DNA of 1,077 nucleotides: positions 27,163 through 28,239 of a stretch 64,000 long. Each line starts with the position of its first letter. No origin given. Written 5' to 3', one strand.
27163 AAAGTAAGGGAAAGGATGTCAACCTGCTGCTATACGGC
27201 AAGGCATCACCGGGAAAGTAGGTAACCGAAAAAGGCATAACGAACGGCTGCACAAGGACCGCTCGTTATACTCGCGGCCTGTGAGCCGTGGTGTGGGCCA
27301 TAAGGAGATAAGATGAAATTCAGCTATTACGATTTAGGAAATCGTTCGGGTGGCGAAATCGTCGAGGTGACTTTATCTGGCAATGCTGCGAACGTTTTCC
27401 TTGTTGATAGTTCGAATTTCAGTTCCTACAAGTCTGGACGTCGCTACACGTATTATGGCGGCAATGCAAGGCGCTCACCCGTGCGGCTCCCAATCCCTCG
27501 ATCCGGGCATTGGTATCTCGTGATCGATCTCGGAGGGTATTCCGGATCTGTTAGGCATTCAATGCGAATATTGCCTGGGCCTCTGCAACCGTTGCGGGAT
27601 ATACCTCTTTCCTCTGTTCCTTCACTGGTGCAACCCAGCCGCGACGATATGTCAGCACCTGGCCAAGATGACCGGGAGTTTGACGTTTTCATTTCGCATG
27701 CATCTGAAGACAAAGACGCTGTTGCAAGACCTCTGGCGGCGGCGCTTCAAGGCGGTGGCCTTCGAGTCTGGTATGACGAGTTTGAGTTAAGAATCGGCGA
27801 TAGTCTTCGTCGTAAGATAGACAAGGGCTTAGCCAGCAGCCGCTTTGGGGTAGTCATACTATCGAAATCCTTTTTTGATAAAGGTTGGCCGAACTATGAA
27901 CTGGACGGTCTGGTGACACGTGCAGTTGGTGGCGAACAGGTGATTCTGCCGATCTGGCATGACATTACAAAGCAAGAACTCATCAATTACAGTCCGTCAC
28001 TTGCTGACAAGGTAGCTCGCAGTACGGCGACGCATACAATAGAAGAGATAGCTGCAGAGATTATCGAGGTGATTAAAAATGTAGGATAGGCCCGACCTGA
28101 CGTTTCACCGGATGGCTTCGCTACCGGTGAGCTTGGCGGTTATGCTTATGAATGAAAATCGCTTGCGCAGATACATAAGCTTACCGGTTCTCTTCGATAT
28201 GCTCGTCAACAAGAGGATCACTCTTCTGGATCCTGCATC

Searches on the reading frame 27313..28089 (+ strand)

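Call 34: search_protein_families(library=padloc, proteins=[window:27313-28089:+], max_evalue=0.001)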
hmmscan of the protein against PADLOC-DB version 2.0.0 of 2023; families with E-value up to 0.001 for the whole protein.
window:27313-28089:+ (258 aa): 14 families
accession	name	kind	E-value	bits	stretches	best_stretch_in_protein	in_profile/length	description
PDLC05062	PDC-S66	-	4.7e-70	234.2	1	114-255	140-281/282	-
PDLC00417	ThsB1|ThsB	-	4.7e-42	142.5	1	118-253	162-298/303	TIR-like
PDLC00424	ThsB1|ThsB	-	6.7e-21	73.1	1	123-254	102-232/234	TIR-like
PDLC02962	RT-TIR_XII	-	8.4e-17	59.2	1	118-254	341-476/478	single gene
PDLC02961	RT-TIR_XII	-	7.1e-13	46.3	1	118-252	343-470/475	single gene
PDLC02012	SAVED5--SAVED_TIR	-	4.9e-11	40.3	1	117-226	7-116/404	-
PDLC02421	Aga_TIR-PNTD1-PNTD2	-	5e-09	33.8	1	125-190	6-72/430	Class I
PDLC02403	Aga_TIR-PNTD1-PNTD2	-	2.2e-08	31.6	1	125-185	5-66/443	Class I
PDLC00728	Effector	-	3.9e-05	20.8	1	120-174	7-64/432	TIR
PDLC03015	TIR-NLR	-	5.9e-05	20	1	125-214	4-89/824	-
PDLC03957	bSEFIR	-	0.0002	19.3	1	123-190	39-108/412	-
PDLC00727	Effector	-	0.00032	17.3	1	124-175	175-225/590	TIR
PDLC00430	ThsB1|ThsB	-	0.00037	18.1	1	122-173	64-115/269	TIR-like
PDLC00422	ThsB1|ThsB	-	0.0004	17.9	1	118-157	36-74/194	TIR-like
